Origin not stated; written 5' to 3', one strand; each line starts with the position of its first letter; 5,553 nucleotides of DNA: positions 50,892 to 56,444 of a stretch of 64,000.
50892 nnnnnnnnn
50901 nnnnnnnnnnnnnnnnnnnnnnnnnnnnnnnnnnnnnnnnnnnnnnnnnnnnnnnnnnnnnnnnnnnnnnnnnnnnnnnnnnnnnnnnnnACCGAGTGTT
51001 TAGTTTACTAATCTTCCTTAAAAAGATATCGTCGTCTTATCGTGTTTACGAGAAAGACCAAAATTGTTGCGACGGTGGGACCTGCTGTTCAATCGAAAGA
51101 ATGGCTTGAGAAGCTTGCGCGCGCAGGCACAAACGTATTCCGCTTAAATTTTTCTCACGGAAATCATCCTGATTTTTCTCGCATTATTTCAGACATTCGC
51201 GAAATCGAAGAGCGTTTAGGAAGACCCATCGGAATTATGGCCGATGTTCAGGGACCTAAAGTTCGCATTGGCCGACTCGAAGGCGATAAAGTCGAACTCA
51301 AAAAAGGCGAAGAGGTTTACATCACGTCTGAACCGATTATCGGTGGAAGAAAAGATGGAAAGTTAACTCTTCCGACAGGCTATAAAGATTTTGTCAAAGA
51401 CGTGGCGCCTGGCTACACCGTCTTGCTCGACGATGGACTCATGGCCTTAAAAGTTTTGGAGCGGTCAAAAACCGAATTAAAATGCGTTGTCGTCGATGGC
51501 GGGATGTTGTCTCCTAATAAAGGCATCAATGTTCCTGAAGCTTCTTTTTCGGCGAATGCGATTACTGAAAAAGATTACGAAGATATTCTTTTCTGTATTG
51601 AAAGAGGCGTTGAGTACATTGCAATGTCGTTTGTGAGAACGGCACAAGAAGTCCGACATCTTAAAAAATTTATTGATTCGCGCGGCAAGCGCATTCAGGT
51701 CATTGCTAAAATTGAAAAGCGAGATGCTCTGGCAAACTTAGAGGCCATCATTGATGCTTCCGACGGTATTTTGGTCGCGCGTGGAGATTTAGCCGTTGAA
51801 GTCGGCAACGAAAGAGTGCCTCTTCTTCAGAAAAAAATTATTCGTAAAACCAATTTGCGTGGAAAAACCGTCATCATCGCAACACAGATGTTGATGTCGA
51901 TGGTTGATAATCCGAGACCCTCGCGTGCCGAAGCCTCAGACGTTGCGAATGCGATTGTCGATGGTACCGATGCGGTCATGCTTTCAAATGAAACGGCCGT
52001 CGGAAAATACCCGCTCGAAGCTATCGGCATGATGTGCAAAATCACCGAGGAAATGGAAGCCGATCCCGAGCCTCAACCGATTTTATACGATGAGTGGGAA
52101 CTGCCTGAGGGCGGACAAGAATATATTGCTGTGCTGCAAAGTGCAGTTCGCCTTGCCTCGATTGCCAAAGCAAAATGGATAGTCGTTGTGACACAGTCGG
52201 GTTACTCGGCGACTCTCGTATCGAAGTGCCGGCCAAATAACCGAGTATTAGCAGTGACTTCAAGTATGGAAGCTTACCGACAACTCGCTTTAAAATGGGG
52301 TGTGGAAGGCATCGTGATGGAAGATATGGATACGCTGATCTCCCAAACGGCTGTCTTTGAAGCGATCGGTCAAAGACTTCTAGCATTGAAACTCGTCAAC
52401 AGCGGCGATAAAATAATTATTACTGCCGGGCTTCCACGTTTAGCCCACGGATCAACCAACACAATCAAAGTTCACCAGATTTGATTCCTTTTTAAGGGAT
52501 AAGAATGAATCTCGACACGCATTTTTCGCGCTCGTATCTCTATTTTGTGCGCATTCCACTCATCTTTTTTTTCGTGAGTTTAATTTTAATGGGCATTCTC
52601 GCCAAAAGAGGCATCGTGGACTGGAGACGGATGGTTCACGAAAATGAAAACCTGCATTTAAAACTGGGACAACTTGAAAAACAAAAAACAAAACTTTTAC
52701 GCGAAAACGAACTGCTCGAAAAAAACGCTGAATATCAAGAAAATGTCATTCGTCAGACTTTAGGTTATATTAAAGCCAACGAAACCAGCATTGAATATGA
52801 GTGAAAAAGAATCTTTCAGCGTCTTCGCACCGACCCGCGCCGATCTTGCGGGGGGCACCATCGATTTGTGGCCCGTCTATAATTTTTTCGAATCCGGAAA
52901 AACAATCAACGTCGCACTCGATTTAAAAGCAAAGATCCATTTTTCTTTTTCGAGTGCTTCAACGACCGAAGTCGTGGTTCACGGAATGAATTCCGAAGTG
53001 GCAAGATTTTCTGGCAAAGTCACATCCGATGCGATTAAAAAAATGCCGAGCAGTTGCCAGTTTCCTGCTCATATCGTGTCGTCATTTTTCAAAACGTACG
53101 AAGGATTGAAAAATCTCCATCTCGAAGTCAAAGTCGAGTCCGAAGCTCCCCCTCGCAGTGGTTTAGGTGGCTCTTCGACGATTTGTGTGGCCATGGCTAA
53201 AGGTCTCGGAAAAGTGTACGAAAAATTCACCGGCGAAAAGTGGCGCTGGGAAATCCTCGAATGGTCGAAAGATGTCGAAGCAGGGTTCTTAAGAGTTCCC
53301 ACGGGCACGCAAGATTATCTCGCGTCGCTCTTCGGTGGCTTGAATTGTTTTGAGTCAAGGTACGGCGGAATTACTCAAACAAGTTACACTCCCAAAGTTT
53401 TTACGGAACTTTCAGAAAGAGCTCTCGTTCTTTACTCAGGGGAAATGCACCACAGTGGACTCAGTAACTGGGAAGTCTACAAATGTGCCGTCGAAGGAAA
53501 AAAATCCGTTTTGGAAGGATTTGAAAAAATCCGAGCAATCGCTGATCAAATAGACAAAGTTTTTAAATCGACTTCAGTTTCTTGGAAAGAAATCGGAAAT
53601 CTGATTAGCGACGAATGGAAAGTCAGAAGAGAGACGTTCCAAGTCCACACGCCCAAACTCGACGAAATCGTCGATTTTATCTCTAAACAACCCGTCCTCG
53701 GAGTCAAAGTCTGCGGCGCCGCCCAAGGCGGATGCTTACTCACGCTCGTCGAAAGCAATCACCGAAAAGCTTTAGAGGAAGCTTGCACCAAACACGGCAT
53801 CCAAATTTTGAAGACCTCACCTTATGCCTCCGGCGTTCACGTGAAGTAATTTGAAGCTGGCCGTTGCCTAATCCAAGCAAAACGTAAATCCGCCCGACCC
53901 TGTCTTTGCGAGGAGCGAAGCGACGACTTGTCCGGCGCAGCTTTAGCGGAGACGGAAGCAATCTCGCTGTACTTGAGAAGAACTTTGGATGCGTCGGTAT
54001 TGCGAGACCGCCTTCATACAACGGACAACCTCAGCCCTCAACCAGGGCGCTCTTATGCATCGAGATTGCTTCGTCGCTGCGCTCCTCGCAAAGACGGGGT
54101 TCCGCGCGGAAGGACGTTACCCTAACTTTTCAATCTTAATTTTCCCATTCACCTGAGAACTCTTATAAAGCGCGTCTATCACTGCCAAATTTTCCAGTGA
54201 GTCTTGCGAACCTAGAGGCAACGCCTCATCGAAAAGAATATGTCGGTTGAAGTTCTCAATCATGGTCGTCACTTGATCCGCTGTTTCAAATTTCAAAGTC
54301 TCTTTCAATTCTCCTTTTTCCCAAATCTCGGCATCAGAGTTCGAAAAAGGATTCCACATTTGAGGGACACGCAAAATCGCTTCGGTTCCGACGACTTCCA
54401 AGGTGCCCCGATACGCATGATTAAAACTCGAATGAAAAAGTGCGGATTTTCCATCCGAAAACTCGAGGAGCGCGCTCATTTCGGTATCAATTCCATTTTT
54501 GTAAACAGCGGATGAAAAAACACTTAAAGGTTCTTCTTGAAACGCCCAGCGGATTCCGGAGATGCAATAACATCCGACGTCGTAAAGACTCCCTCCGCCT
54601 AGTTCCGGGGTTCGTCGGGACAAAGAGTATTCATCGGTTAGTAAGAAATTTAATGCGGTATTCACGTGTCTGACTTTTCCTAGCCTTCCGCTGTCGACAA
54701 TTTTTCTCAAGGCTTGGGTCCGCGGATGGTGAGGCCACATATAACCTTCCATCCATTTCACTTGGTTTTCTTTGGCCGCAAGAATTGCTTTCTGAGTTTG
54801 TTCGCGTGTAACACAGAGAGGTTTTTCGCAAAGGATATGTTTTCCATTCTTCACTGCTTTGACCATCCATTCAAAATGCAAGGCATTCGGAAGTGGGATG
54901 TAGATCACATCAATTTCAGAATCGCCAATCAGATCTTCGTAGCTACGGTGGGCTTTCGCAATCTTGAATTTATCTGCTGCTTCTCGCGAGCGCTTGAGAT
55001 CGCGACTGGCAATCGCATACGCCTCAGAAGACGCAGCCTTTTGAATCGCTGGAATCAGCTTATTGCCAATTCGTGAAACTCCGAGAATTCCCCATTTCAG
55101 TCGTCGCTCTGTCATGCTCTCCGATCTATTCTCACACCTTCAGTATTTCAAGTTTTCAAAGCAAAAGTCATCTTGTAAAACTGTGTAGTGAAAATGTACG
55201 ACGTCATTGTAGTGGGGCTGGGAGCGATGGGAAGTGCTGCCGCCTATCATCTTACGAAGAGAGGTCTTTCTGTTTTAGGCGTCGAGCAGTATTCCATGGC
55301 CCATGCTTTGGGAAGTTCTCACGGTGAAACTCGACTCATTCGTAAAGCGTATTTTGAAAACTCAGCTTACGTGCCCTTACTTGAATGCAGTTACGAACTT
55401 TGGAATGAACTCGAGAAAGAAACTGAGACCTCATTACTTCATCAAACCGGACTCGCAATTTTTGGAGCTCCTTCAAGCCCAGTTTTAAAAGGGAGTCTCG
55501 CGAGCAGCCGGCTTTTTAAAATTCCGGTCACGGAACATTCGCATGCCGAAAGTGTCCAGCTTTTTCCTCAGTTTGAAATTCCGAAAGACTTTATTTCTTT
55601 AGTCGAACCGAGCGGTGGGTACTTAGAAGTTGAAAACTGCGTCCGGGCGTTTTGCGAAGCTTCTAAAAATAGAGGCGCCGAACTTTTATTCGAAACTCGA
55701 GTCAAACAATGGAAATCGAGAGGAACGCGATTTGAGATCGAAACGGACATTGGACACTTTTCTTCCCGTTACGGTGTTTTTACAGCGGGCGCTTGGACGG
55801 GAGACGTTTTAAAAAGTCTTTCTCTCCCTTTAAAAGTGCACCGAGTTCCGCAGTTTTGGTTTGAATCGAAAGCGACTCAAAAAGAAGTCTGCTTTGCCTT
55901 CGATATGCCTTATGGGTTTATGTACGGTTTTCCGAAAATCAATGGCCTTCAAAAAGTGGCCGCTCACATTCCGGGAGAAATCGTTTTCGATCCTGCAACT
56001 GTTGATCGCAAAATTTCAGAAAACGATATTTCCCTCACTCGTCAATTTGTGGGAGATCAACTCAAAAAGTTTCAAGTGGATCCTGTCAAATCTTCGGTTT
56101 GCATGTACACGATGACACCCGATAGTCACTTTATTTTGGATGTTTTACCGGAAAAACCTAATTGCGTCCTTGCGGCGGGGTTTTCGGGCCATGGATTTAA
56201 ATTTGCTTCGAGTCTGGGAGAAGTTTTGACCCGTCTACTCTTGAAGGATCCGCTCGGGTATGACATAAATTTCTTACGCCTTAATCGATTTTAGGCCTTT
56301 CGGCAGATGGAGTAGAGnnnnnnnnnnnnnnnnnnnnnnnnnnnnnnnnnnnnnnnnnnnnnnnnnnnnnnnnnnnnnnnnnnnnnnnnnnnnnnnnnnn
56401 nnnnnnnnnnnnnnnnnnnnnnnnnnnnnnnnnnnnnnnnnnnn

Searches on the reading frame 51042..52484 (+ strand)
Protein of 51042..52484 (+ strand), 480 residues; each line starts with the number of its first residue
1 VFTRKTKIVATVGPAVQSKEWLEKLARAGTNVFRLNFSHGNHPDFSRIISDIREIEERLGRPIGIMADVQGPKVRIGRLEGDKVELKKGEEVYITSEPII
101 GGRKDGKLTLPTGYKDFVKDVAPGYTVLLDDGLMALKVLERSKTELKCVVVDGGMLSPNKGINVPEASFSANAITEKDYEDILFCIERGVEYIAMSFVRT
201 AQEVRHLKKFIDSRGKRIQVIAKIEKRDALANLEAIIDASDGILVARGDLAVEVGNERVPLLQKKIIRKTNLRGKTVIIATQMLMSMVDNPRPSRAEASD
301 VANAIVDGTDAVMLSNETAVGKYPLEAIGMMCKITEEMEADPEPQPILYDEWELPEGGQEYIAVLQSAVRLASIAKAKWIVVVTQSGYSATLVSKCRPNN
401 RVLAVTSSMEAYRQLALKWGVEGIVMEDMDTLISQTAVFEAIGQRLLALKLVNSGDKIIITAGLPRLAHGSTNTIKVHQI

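Call 17: search_protein_families(library=pfam, proteins=[window:51042-52484:+], max_evalue=0.001)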
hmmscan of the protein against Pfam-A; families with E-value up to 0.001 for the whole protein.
window:51042-52484:+ (480 aa): 3 families
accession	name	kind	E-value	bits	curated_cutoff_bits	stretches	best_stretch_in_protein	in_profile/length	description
PF00224.27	PK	-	1.8e-115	386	30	1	4-328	2-328/328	Pyruvate kinase, barrel domain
PF02887.21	PK_C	-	2.1e-27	95.9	28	1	363-478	2-114/114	Pyruvate kinase, alpha/beta domain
PF03328.21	HpcH_HpaI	-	0.00013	21.8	25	1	181-309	77-216/221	HpcH/HpaI aldolase/citrate lyase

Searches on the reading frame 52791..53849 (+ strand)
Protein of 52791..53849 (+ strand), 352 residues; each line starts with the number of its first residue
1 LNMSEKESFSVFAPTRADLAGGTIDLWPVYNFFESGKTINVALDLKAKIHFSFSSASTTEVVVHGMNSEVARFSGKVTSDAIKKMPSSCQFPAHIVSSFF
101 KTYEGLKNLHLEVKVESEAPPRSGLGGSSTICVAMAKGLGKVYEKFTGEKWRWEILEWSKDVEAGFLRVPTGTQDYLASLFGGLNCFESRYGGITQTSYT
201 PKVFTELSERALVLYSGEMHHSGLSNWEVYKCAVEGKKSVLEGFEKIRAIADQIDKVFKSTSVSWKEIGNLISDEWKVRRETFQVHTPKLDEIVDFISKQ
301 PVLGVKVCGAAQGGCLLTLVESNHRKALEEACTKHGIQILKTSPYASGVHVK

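Call 93: search_protein_families(library=pfam, proteins=[window:52791-53849:+], max_evalue=0.0001)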
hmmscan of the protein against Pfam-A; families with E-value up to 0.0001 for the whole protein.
window:52791-53849:+ (352 aa): 2 families
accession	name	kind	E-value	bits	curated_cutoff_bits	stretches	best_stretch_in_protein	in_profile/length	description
PF00288.32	GHMP_kinases_N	-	1.4e-11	44.9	22.3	1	103-183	14-87/87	GHMP kinases N terminal domain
PF08544.19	GHMP_kinases_C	-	8.7e-06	26.5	21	1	265-337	10-84/85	GHMP kinases C terminal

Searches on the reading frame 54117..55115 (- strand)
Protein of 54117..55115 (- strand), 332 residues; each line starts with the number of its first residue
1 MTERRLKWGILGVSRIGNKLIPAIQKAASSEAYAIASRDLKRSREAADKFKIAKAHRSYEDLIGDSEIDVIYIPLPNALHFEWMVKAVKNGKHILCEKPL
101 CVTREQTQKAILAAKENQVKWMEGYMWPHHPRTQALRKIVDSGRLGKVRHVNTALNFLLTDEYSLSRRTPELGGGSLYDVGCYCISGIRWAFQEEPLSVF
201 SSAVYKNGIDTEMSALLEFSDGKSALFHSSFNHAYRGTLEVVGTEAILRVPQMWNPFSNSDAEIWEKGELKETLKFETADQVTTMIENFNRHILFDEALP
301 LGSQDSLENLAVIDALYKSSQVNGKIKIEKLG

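Call 93: search_protein_families(library=pfam, proteins=[window:54117-55115:-], max_evalue=0.0001)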
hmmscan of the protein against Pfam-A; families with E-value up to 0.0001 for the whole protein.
window:54117-55115:- (332 aa): 3 families
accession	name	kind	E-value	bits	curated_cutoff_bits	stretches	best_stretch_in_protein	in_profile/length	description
PF01408.29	GFO_IDH_MocA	-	6.1e-25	88.7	24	1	6-125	1-120/120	Oxidoreductase family, NAD-binding Rossmann fold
PF22725.1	GFO_IDH_MocA_C3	-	1.9e-23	83.2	27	1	134-248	2-123/124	GFO/IDH/MocA C-terminal domain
PF02894.22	GFO_IDH_MocA_C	-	5e-12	46.5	22.9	1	137-327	1-217/218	Oxidoreductase family, C-terminal alpha/beta domain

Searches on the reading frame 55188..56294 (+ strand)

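Call 93: search_protein_families(library=pfam, proteins=[window:55188-56294:+], max_evalue=0.0001)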
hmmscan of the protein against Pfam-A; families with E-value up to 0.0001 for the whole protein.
window:55188-56294:+ (368 aa): 1 family
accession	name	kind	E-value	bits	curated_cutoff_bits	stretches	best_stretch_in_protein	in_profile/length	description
PF01266.30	DAO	-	2.7e-40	139.4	27.9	1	5-350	1-353/353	FAD dependent oxidoreductase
